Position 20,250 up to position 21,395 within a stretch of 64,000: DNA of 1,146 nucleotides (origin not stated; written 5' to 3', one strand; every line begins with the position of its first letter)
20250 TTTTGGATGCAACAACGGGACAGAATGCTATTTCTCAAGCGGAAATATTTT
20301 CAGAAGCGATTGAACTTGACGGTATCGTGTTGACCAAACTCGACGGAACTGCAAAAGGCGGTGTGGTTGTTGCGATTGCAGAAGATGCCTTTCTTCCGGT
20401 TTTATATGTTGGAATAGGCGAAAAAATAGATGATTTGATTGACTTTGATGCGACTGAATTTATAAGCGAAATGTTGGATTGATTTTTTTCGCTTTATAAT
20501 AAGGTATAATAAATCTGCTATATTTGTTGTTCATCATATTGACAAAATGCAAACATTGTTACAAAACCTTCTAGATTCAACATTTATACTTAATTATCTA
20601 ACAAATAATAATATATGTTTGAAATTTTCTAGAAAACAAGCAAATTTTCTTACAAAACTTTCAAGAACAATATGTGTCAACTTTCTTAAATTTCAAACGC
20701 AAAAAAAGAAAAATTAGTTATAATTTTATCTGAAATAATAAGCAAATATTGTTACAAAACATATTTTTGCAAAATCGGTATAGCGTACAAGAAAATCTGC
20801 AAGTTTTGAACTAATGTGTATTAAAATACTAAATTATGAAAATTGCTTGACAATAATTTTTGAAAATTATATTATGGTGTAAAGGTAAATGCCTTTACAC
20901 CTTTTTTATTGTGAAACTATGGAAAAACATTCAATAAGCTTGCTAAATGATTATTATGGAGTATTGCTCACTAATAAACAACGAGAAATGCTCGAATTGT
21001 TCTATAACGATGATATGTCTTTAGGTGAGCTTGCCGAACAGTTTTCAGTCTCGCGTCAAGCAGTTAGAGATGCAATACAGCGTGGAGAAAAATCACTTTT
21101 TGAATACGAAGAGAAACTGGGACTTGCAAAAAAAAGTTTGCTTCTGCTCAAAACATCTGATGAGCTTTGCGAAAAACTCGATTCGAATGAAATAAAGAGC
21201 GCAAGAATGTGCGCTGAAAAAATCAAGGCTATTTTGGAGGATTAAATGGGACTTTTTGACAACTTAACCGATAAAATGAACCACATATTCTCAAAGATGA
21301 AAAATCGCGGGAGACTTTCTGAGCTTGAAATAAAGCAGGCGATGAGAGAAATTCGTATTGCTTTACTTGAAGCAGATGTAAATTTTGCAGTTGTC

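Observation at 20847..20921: Canonical terminator nested directly behind a consensus promoter upstream of ylxM-ffh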

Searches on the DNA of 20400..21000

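Call 5: search_rna_families(source=window, start=20400, end=21000, threshold=evalue, max_evalue=10)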
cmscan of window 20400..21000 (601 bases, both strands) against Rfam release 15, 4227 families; matches with E-value up to 10: 2.
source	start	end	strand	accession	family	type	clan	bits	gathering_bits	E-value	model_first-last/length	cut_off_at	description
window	20847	20906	+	RF00113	SIB_RNA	Gene; antitoxin;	-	22.2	56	0.055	1-147/147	no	Short Intergenic Abundant RNA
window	20737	20802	-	RF00240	RNA-OUT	Gene; antisense;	-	14.8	41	8.8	1-70/70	no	RNA-OUT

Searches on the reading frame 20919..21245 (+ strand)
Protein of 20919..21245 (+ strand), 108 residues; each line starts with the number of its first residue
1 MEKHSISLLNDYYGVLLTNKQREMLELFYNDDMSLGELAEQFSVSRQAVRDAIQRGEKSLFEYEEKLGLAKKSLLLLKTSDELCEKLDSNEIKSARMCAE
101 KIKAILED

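Call 8: find_encoding_contigs(protein=window:20919-21245:+, flank=3000, max_places=10)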
Protein window:20919-21245:+ (108 aa): 1 contig read that carries it; 1 place shown.
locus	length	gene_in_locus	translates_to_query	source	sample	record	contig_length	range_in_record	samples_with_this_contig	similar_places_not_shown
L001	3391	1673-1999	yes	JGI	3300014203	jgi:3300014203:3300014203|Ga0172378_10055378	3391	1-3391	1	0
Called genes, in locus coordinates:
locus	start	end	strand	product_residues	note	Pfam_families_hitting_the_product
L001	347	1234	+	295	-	PF02881:SRP54_N, PF13604:AAA_30 (weak), PF00448:SRP54, PF13401:AAA_22 (weak)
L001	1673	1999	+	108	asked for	PF04297:UPF0122, PF04545:Sigma70_r4 (weak), PF08281:Sigma70_r4_2, PF08279:HTH_11 (weak)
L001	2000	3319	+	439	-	PF02881:SRP54_N, PF10609:ParA (faint), PF00448:SRP54, PF01656:CbiA (weak), PF02492:cobW (weak), PF02978:SRP_SPB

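Call 26: find_homologous_proteins(query=window:20919-21242:+, max_evalue=0.001)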
Query window:20919-21242:+ (108 aa): 79 proteins with E <= 0.001 among 86 candidates.
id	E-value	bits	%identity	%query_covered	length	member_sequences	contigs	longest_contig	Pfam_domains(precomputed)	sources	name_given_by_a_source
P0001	4.1e-60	217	100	100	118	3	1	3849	PF08279.19,PF04545.23,PF08281.19,PF04297.21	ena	-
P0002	1.3e-36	142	69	100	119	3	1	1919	PF04545.23,PF08281.19,PF04297.21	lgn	-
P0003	6.8e-32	127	65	100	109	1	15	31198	PF04545.23,PF08281.19,PF04297.21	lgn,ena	-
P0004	6.2e-31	124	61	100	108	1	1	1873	PF08279.19,PF04545.23,PF08281.19,PF04297.21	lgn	-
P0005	6.8e-31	124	61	100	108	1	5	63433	PF08279.19,PF04545.23,PF08281.19,PF04297.21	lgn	-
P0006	4.0e-29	118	58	100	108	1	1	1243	PF08279.19,PF04545.23,PF08281.19,PF04297.21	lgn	-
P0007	2.6e-28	116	58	100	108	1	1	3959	PF08279.19,PF04545.23,PF08281.19,PF04297.21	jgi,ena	-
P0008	1.5e-20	91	69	66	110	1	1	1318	PF04545.23,PF04297.21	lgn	-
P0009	2.9e-18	83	62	69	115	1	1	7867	PF04297.21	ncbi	-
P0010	3.1e-18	83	57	69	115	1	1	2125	PF04545.23,PF04297.21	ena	-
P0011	3.2e-18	83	57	69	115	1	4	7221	PF04545.23,PF04297.21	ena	-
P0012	3.4e-18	83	57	69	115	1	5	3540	PF04545.23,PF04297.21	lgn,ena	-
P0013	3.4e-18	83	57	69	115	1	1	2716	PF04545.23,PF04297.21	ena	-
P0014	4.3e-18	83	51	86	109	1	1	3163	PF04545.23,PF04297.21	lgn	-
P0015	4.7e-18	83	58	67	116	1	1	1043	PF04545.23,PF04297.21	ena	-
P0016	6.0e-18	82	57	69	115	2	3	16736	PF04967.19,PF04545.23,PF04297.21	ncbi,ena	-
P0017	8.1e-18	82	56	69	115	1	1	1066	PF04545.23,PF04297.21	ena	-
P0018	9.6e-18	82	57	67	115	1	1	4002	PF04545.23,PF04297.21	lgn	-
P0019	9.9e-18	82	57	67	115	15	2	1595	PF04545.23,PF04297.21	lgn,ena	-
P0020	1.1e-17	82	58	68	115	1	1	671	PF04545.23,PF04297.21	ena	-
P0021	1.2e-17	81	60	67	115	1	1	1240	PF04545.23,PF04297.21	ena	-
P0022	1.2e-17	81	60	67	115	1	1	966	PF04545.23,PF04297.21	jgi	-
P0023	1.4e-17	81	58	69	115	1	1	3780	PF04297.21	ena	-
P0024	1.4e-17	81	58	69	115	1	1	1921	PF04297.21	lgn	-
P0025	1.6e-17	81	59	69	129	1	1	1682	PF04545.23,PF04297.21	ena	-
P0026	1.6e-17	81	58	68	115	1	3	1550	PF04545.23,PF04297.21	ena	-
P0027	2.1e-17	81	58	69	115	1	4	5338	PF04297.21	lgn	-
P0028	2.1e-17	81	58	68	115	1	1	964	PF04545.23,PF04297.21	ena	-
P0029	2.2e-17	81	58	69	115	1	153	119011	PF04297.21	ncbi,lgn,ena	-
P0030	2.4e-17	80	58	69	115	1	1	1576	PF04297.21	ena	-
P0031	3.5e-17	80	57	69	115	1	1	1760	PF04297.21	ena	-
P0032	4.1e-17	80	55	68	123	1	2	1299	PF04545.23,PF04297.21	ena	-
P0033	4.3e-17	80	56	67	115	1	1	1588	PF04545.23,PF04297.21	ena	-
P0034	5.3e-17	79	56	69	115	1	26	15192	PF04545.23,PF04297.21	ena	-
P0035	5.6e-17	79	55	69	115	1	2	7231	PF04545.23,PF04297.21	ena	-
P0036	5.6e-17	79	58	69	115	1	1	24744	PF04297.21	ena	-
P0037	1.8e-16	78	58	67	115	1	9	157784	PF04545.23,PF04297.21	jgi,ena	-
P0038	1.9e-16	78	58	67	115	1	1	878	PF04545.23,PF04297.21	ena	-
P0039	2.0e-16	78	58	67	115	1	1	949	PF04545.23,PF04297.21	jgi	-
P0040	2.0e-16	77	58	67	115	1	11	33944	PF04545.23,PF04297.21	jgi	-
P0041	2.0e-16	77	58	67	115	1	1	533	PF04545.23,PF04297.21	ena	-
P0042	2.1e-16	77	58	67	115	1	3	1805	PF04545.23,PF04297.21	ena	-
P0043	2.2e-16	77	58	67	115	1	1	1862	PF04545.23,PF04297.21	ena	-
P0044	2.2e-16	77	56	69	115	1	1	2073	PF04545.23,PF04297.21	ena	-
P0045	2.3e-16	77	56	69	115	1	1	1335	PF04545.23,PF04297.21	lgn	-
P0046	2.5e-16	77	56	67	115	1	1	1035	PF04545.23,PF04297.21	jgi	jgi:hypothetical protein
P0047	2.6e-16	77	59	69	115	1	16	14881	PF04545.23,PF04297.21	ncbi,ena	-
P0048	2.6e-16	77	59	69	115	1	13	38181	PF04545.23,PF04297.21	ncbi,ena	-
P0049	2.8e-16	77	44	100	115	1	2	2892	PF04545.23,PF04297.21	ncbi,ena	-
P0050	2.9e-16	77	57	69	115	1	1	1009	PF04545.23,PF04297.21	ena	-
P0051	4.3e-16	76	56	69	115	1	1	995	PF04545.23,PF04297.21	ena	-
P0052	4.4e-16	76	57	69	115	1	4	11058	PF04545.23,PF04297.21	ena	-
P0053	6.9e-16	76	57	69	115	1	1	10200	PF04545.23,PF04297.21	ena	-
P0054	9.2e-16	75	56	67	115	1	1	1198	PF04545.23,PF04297.21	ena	-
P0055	1.4e-15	75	55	68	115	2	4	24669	PF04545.23,PF04297.21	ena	-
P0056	1.5e-15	75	55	68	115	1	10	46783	PF04545.23,PF04297.21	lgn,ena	-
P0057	1.5e-15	75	53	68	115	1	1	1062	PF04545.23,PF04297.21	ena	-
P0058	1.6e-15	75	56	65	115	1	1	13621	PF04545.23,PF04297.21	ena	-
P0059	2.1e-15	74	55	62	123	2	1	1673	PF04545.23,PF08281.19,PF04297.21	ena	-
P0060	2.1e-15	74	55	68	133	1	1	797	PF04545.23,PF04297.21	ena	-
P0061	2.7e-15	74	54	67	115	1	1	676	PF04545.23,PF04297.21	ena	-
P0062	2.8e-15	74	53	70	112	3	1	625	PF04545.23,PF08281.19,PF04297.21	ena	-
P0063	3.6e-15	74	55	69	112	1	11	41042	PF04545.23,PF04297.21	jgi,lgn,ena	-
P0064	3.6e-15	73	54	67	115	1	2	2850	PF04545.23,PF04297.21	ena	-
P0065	3.8e-15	73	56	68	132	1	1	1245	PF04297.21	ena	-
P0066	4.0e-15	73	51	70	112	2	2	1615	PF04545.23,PF08281.19,PF04297.21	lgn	-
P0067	4.0e-15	73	55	68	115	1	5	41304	PF04297.21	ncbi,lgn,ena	-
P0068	5.1e-15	73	44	93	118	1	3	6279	PF04545.23,PF08281.19,PF04297.21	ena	-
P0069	6.6e-15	73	56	66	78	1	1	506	PF04297.21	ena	-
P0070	1.1e-14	72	55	62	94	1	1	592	PF04545.23,PF08281.19,PF04297.21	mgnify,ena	mgnify:CR=1 FL=1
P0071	1.2e-14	72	56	61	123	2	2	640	PF04545.23,PF08281.19,PF04297.21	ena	-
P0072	1.2e-14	72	55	62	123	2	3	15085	PF04545.23,PF08281.19,PF04297.21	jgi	-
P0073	1.4e-14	72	56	61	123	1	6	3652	PF04545.23,PF08281.19,PF04297.21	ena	-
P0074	1.4e-14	72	56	61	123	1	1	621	PF04545.23,PF08281.19,PF04297.21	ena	-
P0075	1.6e-14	71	55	56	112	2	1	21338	PF04545.23,PF08281.19,PF04297.21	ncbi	-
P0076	2.2e-14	71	47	90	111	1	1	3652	PF04545.23,PF04297.21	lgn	-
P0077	3.4e-14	70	51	70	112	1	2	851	PF04545.23,PF08281.19,PF04297.21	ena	-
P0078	3.7e-14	70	52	62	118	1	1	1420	PF04545.23,PF04297.21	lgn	-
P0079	3.9e-13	67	49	62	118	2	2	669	PF04545.23,PF08281.19,PF04297.21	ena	-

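Call 27: find_encoding_contigs(protein=P0003, flank=3000, max_places=4)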
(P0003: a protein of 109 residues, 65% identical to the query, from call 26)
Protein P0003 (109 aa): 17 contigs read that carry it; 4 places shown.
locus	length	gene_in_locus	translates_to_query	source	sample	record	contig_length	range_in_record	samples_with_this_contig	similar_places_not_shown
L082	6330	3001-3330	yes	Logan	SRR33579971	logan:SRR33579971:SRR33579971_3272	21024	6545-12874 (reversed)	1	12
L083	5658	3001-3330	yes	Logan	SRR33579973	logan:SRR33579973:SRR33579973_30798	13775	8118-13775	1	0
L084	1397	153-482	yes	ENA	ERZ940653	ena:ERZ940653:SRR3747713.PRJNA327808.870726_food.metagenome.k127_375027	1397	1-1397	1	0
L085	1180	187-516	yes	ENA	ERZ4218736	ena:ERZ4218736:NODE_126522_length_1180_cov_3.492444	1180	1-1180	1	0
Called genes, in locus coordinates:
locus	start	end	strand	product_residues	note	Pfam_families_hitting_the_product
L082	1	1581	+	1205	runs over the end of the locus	PF02463:SMC_N, PF13175:AAA_15, PF13304:AAA_21 (weak), PF13476:AAA_23, PF06470:SMC_hinge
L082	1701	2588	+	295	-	PF02881:SRP54_N, PF13401:AAA_22 (faint), PF13604:AAA_30 (weak), PF00448:SRP54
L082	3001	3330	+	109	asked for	PF04297:UPF0122, PF04545:Sigma70_r4, PF08281:Sigma70_r4_2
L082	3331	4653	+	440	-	PF02881:SRP54_N, PF10609:ParA (faint), PF00448:SRP54, PF01656:CbiA, PF02492:cobW (weak), PF02978:SRP_SPB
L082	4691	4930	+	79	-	PF00886:Ribosomal_S16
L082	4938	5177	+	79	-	PF13083:KH_KhpA-B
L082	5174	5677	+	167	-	PF01782:RimM, PF24986:PRC_RimM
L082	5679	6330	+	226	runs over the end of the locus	PF01746:tRNA_m1G_MT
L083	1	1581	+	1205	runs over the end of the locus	PF02463:SMC_N, PF13175:AAA_15, PF13304:AAA_21 (weak), PF13476:AAA_23, PF06470:SMC_hinge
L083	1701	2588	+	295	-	PF02881:SRP54_N, PF13401:AAA_22 (faint), PF13604:AAA_30 (weak), PF00448:SRP54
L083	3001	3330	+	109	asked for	PF04297:UPF0122, PF04545:Sigma70_r4, PF08281:Sigma70_r4_2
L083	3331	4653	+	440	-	PF02881:SRP54_N, PF10609:ParA (faint), PF00448:SRP54, PF01656:CbiA, PF02492:cobW (weak), PF02978:SRP_SPB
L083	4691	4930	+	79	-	PF00886:Ribosomal_S16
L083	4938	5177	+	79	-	PF13083:KH_KhpA-B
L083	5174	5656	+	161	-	?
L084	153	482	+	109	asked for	PF04297:UPF0122, PF04545:Sigma70_r4, PF08281:Sigma70_r4_2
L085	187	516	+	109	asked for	PF04297:UPF0122, PF04545:Sigma70_r4, PF08281:Sigma70_r4_2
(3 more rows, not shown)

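Call 28: find_encoding_contigs(protein=P0005, flank=3000, max_places=3)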
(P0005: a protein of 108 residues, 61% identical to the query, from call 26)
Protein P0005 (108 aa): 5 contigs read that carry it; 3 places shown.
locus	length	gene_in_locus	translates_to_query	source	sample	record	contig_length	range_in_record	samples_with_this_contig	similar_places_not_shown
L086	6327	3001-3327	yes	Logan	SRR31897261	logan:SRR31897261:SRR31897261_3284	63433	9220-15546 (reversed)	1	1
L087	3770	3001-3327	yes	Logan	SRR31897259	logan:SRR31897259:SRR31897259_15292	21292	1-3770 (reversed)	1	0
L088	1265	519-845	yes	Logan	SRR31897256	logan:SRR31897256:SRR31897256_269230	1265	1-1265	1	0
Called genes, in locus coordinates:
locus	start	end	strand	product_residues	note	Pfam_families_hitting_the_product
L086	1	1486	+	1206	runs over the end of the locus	PF02463:SMC_N, PF13175:AAA_15, PF13304:AAA_21 (weak), PF13476:AAA_23, PF24161:CCDC39 (faint), PF06470:SMC_hinge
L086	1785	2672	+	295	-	PF13401:AAA_22 (faint), PF02881:SRP54_N, PF13604:AAA_30 (weak), PF00448:SRP54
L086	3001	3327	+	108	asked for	PF04297:UPF0122, PF04545:Sigma70_r4, PF08281:Sigma70_r4_2, PF08279:HTH_11 (weak)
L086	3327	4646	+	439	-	PF02881:SRP54_N, PF06414:Zeta_toxin (weak), PF00448:SRP54, PF01656:CbiA, PF02978:SRP_SPB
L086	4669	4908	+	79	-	PF00886:Ribosomal_S16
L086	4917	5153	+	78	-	PF13083:KH_KhpA-B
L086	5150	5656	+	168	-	PF01782:RimM, PF24986:PRC_RimM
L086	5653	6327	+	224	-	PF01746:tRNA_m1G_MT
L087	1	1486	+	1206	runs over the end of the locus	PF02463:SMC_N, PF13175:AAA_15, PF13304:AAA_21 (weak), PF13476:AAA_23, PF24161:CCDC39 (faint), PF06470:SMC_hinge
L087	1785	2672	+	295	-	PF13401:AAA_22 (faint), PF02881:SRP54_N, PF13604:AAA_30 (weak), PF00448:SRP54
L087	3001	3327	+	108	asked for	PF04297:UPF0122, PF04545:Sigma70_r4, PF08281:Sigma70_r4_2, PF08279:HTH_11 (weak)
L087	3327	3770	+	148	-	?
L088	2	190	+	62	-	?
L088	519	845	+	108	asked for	PF04297:UPF0122, PF04545:Sigma70_r4, PF08281:Sigma70_r4_2, PF08279:HTH_11 (weak)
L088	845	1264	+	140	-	?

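Call 29: find_encoding_contigs(protein=P0002, flank=3000, max_places=2)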
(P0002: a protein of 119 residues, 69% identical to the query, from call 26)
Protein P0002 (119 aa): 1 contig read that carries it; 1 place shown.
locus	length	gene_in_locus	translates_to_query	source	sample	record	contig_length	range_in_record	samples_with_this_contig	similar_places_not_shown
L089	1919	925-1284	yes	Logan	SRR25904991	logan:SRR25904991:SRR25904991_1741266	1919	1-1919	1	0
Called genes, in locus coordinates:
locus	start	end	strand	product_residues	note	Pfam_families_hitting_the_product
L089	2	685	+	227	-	?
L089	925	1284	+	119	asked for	PF04297:UPF0122, PF04545:Sigma70_r4 (weak), PF08281:Sigma70_r4_2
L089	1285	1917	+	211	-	?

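Call 30: find_encoding_contigs(protein=P0007, flank=3000, max_places=2)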
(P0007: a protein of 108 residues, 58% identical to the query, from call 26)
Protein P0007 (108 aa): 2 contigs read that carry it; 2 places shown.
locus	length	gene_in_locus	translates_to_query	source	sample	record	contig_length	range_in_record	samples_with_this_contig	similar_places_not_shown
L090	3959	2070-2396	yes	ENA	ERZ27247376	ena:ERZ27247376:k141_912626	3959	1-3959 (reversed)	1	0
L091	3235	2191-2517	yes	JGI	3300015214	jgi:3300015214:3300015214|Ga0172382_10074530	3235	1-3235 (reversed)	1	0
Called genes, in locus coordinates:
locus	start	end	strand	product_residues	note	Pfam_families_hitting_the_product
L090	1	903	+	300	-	?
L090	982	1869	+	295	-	PF02881:SRP54_N, PF13604:AAA_30 (weak), PF00448:SRP54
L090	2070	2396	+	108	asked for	PF04297:UPF0122, PF04545:Sigma70_r4 (weak), PF08281:Sigma70_r4_2 (weak), PF08279:HTH_11 (weak)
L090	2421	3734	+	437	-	PF02881:SRP54_N, PF06414:Zeta_toxin (weak), PF00448:SRP54, PF01656:CbiA, PF02978:SRP_SPB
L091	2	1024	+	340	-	?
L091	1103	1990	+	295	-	PF02881:SRP54_N, PF13604:AAA_30 (weak), PF00448:SRP54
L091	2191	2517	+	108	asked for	PF04297:UPF0122, PF04545:Sigma70_r4 (weak), PF08281:Sigma70_r4_2 (weak), PF08279:HTH_11 (weak)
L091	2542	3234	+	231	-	?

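Call 33: search_solved_structures(query=window:20919-21242:+, max_evalue=0.01, show_alignments=3)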
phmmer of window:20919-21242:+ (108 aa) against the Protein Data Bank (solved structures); distinct sequences matched with E-value up to 0.01: 2.
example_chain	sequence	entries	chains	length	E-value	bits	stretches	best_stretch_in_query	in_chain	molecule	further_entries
1xsv_A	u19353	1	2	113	3.2e-15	59.2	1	7-89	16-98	Hypothetical UPF0122 protein SAV1236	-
1s7o_A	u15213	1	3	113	7.2e-15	58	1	6-81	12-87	Hypothetical UPF0122 protein SPy1201/SpyM3_0842/SPs1042/spyM18_1152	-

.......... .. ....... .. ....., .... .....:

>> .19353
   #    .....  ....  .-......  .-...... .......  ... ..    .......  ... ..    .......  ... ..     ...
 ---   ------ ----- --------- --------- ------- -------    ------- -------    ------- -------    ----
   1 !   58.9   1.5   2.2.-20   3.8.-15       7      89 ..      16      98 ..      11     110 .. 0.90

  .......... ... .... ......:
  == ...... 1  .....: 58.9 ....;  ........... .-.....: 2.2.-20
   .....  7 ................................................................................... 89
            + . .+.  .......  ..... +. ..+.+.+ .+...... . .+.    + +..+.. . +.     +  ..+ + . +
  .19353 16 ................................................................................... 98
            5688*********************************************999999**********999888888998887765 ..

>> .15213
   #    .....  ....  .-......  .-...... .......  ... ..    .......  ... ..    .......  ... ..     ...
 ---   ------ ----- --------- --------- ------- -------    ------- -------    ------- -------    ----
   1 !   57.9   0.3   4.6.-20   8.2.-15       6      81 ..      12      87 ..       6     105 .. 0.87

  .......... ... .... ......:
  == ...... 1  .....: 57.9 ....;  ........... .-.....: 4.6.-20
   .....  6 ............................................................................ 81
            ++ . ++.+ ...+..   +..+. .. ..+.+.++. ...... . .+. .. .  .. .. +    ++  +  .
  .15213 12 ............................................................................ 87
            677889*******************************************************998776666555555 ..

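Call 62: search_protein_families(library=pfam, proteins=[window:20919-21242:+], max_evalue=0.01)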
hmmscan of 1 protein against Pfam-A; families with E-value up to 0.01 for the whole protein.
window:20919-21242:+ (108 aa): 6 families
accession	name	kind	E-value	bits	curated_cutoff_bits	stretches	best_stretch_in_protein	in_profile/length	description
PF04297.20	UPF0122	-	1.2e-24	86.9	22.7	1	5-91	6-92/101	Putative helix-turn-helix protein, YlxM / p13 like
PF08281.18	Sigma70_r4_2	-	3.3e-08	33.5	25.7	1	17-60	11-54/54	Sigma-70, region 4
PF04545.22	Sigma70_r4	-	3.7e-07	30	24.1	1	17-57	5-45/50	Sigma-70, region 4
PF08279.18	HTH_11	-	2.4e-06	27.7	25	1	21-55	2-38/55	HTH domain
PF00392.27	GntR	-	0.00017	21.6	27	1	31-55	22-47/64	Bacterial regulatory proteins, gntR family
PF04967.18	HTH_10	-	0.00079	19.6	23.1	0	32-62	23-53/53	HTH DNA binding domain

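Call 80: predict_structure(alignment_id=A2)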
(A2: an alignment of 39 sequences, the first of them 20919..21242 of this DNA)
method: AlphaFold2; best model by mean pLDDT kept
length: 108 residues; sequences in the alignment: 39
mean_pLDDT: 95.7   pTM: 0.81
mean pLDDT of the five models: 95.7, 95.6, 95.4, 94.5, 94.4
residues with pLDDT >= 90: 102; 70-90: 4; 50-70: 2; < 50: 0
segments of 3 or more residues with pLDDT < 50: none
pLDDT, mean of each block of 10 residues (from residue 1): 83 97 97 97 97 97 96 96 98 98 95
secondary structure, 60 per line:
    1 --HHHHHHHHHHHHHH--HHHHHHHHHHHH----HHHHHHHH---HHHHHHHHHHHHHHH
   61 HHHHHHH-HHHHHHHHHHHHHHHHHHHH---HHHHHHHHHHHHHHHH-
elements in order: H3-16 H19-30 H35-42 H46-67 H69-88 H92-107

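Call 82: fold_search(model_id=the predicted structure, library=pdb)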
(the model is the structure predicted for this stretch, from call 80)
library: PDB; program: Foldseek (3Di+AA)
matches with E <= 10: 263; with E <= 0.001: 4
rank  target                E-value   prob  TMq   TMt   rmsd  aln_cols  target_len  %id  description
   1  1xsv_A                1.3e-06  1.00  0.77  0.79   2.6       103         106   39  X-ray crystal structure of conserved hypothetical UPF0122 protein SAV1236 from Staphylococcus aureus subsp. aureus Mu5 (released 2004-10-26)
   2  1s7o_C                9.0e-05  1.00  0.68  0.68   4.8       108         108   34  Crystal structure of putative DNA binding protein SP_1288 from Streptococcus pygenes (released 2004-06-29)
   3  1s7o_B                9.5e-05  1.00  0.61  0.62   5.9        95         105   38  Crystal structure of putative DNA binding protein SP_1288 from Streptococcus pygenes (released 2004-06-29)
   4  1s7o_A                1.2e-04  1.00  0.61  0.62   4.8        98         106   35  Crystal structure of putative DNA binding protein SP_1288 from Streptococcus pygenes (released 2004-06-29)
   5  3hug_K                8.4e-02  1.00  0.51  0.76   4.6        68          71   16  Crystal structure of Mycobacterium tuberculosis anti-sigma factor RslA in complex with -35 promoter binding domain of  (released 2010-03-02)
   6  6dv9_F                9.4e-02  1.00  0.54  0.34   2.7        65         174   17  Crystal structure of Mycobacterium tuberculosis transcription initiation complex(ECF sigma factor L) containing 5nt RN (released 2019-02-20)
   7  9a50_A                1.3e-01  1.00  0.49  0.21   3.2        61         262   20  Integrative model of RPSB-RPOC by crosslinking MS and deep learning (released 2024-09-18)
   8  3hug_E                1.5e-01  1.00  0.51  0.74   1.9        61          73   18  Crystal structure of Mycobacterium tuberculosis anti-sigma factor RslA in complex with -35 promoter binding domain of  (released 2010-03-02)
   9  5cm3_A                1.8e-01  0.99  0.44  0.48   2.8        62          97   19  Crystal Structure of KorA, a plasmid-encoded, global transcription regulator (released 2016-04-06)
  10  3hug_C                2.1e-01  1.00  0.52  0.71   1.9        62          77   18  Crystal structure of Mycobacterium tuberculosis anti-sigma factor RslA in complex with -35 promoter binding domain of  (released 2010-03-02)
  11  8x6g_H                2.5e-01  1.00  0.50  0.23   2.9        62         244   18  Cryo-EM structure of Staphylococcus aureus sigB-dependent RNAP-promoter open complex (released 2024-06-05)
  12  5ckt_A                2.7e-01  0.99  0.43  0.46   2.8        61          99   20  Crystal Structure of KorA, a plasmid-encoded, global transcription regulator (released 2016-04-06)
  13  6jhe_A                2.8e-01  1.00  0.42  0.82   1.0        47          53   32  Crystal Structure of Bacillus subtilis SigW domain 4 in complexed with -35 element DNA (released 2020-01-01)
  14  5clv_M                2.8e-01  0.99  0.42  0.68   2.5        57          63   21  Crystal Structure of KorA-operator DNA complex (KorA-OA) (released 2016-04-06)
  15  9a7s_A                2.8e-01  0.99  0.45  0.20   4.2        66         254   21  Integrative model of RPSD-RPOB by crosslinking MS and deep learning (released 2024-09-18)
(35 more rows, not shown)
